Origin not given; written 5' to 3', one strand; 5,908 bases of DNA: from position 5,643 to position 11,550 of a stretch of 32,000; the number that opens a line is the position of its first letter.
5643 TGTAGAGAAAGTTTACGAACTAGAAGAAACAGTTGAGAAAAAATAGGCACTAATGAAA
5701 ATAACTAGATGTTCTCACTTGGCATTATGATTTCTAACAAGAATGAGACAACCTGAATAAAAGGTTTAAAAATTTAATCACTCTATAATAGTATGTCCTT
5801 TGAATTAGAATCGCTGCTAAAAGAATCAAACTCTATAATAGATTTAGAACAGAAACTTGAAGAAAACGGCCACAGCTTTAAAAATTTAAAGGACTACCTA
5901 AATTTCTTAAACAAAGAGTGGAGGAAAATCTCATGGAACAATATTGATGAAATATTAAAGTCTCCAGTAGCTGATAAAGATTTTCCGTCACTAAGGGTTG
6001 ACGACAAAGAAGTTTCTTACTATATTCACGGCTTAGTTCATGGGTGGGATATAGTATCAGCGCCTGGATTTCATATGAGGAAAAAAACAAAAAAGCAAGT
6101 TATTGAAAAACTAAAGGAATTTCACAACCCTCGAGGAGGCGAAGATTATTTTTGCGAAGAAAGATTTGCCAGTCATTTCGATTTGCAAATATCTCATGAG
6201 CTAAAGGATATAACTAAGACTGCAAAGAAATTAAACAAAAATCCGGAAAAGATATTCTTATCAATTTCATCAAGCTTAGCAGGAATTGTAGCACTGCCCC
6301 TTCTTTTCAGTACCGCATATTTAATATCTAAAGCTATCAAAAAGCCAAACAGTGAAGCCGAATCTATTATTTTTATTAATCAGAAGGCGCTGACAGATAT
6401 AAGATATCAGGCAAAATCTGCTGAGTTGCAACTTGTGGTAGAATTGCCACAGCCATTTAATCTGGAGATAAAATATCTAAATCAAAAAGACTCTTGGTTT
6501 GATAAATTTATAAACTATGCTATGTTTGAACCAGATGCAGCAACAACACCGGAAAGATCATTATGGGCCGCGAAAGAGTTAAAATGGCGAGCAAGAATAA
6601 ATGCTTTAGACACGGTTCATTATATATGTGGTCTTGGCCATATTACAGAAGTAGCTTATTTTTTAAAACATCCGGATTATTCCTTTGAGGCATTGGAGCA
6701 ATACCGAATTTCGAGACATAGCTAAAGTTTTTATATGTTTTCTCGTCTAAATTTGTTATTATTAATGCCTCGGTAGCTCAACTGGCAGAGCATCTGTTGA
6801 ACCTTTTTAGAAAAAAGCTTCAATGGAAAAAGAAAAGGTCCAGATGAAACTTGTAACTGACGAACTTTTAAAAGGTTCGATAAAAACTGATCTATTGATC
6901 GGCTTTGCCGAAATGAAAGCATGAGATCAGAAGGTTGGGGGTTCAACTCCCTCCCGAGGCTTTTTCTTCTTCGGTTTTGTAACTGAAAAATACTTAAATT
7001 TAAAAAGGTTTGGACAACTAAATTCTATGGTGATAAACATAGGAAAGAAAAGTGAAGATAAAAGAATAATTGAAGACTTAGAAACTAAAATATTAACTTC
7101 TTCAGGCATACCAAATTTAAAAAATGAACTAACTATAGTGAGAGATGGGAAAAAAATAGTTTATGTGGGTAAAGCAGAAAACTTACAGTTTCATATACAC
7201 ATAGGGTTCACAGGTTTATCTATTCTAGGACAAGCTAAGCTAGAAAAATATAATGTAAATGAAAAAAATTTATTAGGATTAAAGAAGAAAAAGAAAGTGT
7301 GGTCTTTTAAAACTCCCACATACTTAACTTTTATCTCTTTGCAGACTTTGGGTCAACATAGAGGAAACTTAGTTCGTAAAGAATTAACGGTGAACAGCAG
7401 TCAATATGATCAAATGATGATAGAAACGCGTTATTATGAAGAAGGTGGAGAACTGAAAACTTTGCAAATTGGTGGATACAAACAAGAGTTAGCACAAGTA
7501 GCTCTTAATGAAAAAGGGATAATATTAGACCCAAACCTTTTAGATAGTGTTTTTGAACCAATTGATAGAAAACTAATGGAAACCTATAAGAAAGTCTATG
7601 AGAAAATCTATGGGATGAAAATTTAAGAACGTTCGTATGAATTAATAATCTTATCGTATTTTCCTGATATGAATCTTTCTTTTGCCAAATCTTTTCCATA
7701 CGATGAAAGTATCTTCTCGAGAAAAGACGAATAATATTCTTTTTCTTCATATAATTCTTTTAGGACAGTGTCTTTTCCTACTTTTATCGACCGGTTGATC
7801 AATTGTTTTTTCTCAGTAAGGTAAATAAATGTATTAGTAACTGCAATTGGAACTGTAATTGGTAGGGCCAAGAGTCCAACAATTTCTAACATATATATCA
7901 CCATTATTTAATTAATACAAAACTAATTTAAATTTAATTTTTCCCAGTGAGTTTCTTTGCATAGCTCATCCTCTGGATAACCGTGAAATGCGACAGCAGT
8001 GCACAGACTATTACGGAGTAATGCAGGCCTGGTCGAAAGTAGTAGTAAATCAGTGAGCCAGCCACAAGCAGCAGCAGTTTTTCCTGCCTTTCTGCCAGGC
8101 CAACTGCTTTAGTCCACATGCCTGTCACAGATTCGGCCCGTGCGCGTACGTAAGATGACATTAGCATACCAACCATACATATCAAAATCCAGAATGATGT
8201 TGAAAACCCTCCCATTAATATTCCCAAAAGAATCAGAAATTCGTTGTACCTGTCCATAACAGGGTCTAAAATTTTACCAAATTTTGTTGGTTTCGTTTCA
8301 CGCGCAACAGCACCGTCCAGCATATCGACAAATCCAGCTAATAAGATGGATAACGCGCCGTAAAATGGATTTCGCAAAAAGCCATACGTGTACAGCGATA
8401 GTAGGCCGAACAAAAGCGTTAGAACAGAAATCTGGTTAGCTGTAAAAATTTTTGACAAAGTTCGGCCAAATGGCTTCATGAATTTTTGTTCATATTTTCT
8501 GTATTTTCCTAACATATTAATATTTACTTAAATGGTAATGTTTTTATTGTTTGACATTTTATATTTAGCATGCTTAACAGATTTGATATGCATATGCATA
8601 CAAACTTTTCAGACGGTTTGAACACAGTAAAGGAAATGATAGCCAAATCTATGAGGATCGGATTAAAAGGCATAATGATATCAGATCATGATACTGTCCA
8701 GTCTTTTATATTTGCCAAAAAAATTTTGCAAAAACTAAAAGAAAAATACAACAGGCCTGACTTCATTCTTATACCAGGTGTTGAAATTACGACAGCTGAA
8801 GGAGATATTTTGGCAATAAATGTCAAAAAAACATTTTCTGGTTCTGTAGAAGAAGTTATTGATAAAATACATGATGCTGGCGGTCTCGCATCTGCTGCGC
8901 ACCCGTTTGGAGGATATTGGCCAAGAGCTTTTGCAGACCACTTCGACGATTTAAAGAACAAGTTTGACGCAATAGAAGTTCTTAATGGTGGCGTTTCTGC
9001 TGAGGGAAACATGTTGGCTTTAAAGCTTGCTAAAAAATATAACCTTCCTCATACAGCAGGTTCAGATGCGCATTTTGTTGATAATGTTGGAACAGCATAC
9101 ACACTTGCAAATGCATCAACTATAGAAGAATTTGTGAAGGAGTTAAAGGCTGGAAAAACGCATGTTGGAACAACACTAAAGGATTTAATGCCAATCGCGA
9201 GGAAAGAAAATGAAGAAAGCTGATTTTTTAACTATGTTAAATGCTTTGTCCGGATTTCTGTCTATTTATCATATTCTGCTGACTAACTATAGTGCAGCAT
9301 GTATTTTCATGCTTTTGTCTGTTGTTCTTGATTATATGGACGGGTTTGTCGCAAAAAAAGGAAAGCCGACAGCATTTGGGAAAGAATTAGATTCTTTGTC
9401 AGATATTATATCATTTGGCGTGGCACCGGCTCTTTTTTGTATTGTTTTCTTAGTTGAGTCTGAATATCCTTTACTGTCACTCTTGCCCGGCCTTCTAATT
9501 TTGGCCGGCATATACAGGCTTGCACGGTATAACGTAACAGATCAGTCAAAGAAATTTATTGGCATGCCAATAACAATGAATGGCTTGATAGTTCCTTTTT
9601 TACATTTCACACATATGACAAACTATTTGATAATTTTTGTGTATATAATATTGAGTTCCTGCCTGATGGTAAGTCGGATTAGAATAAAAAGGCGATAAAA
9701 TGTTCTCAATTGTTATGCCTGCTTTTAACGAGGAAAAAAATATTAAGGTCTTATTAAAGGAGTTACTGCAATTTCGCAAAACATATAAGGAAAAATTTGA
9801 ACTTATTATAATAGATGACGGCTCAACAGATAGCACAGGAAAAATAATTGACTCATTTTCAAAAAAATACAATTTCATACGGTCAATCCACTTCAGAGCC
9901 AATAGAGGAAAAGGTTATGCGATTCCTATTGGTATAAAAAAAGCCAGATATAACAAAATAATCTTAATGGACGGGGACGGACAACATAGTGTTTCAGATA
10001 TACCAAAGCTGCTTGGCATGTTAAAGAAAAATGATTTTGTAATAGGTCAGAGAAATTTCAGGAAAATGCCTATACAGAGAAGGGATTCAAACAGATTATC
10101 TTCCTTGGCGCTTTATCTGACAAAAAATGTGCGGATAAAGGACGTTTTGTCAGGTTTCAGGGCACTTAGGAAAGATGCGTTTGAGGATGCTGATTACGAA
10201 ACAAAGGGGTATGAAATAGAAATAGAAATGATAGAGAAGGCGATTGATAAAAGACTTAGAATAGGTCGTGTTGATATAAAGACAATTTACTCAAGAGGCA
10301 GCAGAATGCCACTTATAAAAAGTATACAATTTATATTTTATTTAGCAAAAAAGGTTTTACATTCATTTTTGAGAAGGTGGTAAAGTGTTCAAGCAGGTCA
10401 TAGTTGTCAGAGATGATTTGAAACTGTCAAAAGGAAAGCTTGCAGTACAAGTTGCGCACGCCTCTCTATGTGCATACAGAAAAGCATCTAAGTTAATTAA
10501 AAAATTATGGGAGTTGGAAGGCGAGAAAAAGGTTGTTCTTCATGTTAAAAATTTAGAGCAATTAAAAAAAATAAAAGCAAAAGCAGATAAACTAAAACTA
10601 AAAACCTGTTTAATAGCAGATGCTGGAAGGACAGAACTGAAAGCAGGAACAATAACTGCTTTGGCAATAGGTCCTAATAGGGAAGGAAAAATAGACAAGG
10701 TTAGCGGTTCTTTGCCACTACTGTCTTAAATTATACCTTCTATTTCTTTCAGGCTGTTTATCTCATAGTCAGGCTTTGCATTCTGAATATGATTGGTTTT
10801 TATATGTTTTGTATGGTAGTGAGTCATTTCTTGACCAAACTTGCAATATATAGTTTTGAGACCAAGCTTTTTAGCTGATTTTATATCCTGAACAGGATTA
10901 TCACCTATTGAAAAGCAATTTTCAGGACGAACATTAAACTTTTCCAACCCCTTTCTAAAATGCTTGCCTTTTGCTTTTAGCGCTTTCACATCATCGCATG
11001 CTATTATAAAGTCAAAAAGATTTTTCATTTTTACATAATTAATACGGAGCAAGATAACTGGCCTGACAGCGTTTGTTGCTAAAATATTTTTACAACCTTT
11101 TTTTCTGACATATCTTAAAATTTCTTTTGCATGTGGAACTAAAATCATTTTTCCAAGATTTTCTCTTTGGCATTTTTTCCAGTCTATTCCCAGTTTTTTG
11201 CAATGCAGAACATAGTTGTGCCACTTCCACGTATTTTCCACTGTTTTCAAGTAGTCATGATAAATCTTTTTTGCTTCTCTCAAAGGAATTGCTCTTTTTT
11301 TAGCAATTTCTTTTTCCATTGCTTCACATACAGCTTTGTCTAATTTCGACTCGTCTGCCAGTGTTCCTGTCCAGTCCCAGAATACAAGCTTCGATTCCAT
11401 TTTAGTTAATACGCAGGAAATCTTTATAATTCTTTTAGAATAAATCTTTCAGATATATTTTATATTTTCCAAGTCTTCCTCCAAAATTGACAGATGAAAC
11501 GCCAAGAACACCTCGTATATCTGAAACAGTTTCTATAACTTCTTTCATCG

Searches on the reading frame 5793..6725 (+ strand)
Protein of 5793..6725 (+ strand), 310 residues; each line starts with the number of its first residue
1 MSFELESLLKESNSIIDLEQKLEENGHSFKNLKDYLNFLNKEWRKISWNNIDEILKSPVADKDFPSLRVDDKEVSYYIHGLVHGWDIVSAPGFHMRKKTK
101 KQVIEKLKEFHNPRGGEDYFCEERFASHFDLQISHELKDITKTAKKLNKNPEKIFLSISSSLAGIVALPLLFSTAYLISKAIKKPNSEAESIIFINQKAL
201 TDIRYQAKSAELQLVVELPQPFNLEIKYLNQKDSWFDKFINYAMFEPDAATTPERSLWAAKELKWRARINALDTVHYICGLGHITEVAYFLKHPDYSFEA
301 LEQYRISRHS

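Call 9: search_protein_families(library=pfam, proteins=[window:5793-6725:+])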
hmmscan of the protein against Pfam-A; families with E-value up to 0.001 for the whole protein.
window:5793-6725:+ (310 aa): 0 families

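Call 49: find_encoding_contigs(protein=window:5793-6725:+, flank=1500, max_places=8)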
Protein window:5793-6725:+ (310 aa): 6 contigs read that carry it; 4 places shown.
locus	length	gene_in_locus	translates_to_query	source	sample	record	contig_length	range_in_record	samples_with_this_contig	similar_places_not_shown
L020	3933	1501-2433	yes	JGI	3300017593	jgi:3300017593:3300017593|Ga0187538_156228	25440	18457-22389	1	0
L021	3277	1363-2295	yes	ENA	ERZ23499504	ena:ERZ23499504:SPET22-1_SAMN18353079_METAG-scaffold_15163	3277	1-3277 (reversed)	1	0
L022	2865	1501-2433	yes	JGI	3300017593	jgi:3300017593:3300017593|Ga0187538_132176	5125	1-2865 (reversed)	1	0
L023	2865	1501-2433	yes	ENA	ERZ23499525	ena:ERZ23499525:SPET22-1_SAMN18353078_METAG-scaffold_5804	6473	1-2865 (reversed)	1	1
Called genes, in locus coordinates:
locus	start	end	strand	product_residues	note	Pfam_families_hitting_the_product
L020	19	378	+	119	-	-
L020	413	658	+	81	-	-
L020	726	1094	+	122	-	-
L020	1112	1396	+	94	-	-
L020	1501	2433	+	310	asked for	-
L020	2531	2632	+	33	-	-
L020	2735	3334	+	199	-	-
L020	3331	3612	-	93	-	-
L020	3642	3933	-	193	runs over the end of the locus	PF01066:CDP-OH_P_transf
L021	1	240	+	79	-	?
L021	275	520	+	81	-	-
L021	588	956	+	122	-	-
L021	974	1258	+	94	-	-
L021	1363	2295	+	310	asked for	-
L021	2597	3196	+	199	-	-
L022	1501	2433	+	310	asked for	-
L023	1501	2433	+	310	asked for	-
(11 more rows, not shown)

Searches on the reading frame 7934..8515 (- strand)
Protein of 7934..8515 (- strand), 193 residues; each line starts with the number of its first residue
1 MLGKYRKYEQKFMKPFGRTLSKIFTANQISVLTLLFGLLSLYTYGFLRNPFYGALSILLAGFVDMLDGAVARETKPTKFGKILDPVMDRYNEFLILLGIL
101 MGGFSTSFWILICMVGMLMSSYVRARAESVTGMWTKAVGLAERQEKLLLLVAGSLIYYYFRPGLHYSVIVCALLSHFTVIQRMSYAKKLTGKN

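Call 19: search_protein_families(library=pfam, proteins=[window:7934-8515:-])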
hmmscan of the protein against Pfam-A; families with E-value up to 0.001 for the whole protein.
window:7934-8515:- (193 aa): 1 family
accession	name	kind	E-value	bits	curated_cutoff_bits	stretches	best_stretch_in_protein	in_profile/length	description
PF01066.26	CDP-OH_P_transf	-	1.4e-14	55.2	22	1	25-165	3-139/152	CDP-alcohol phosphatidyltransferase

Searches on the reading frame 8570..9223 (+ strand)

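Call 19: search_protein_families(library=pfam, proteins=[window:8570-9223:+])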
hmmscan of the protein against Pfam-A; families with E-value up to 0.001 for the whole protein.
window:8570-9223:+ (217 aa): 2 families
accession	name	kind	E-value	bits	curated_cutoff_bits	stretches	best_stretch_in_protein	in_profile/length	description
PF13263.12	PHP_C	-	8.4e-17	60.9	21.3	1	146-197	3-56/56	PHP-associated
PF02811.25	PHP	-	7.3e-10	39.9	26.4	1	6-150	1-133/164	PHP domain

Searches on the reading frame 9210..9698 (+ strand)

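Call 19: search_protein_families(library=pfam, proteins=[window:9210-9698:+])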
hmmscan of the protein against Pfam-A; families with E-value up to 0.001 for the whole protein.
window:9210-9698:+ (162 aa): 1 family
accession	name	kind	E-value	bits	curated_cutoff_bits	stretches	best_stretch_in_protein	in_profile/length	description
PF01066.26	CDP-OH_P_transf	-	2.6e-16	60.8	22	1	4-147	4-135/152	CDP-alcohol phosphatidyltransferase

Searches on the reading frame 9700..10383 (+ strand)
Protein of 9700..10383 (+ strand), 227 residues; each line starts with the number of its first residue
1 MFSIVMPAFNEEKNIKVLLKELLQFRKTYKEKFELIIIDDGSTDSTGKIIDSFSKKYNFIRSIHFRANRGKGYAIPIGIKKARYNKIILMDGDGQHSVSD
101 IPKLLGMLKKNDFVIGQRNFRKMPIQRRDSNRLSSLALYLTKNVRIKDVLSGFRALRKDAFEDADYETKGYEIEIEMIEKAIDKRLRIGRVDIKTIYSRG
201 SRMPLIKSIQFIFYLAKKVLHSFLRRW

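Call 19: search_protein_families(library=pfam, proteins=[window:9700-10383:+])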
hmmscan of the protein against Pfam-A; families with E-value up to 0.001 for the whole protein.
window:9700-10383:+ (227 aa): 2 families
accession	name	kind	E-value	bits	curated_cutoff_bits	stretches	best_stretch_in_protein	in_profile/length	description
PF00535.33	Glycos_transf_2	-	1e-31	110.6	23.3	1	3-163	1-166/168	Glycosyl transferase family 2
PF10111.15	Glyco_tranf_2_2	-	3.4e-08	33.7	27.3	1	3-108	1-106/276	Glycosyltransferase like family 2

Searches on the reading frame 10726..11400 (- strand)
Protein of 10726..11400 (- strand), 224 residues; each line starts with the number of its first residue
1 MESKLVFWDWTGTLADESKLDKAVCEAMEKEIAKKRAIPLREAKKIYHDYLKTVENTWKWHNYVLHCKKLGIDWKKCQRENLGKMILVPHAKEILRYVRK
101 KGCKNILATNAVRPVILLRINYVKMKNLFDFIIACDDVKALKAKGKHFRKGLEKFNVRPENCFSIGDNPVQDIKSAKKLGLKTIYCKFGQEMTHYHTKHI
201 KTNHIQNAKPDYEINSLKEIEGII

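Call 19: search_protein_families(library=pfam, proteins=[window:10726-11400:-])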
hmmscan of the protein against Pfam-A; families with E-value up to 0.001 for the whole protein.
window:10726-11400:- (224 aa): 3 families
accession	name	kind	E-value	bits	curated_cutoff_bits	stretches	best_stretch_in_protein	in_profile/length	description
PF00702.32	Hydrolase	-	3.4e-20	73.7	26.4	1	4-180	2-191/191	haloacid dehalogenase-like hydrolase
PF13419.12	HAD_2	-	7.1e-19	69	23.8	1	8-184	3-176/178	Haloacid dehalogenase-like hydrolase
PF13242.12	Hydrolase_like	-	1.7e-08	34.7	22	1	147-219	9-74/75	HAD-hyrolase-like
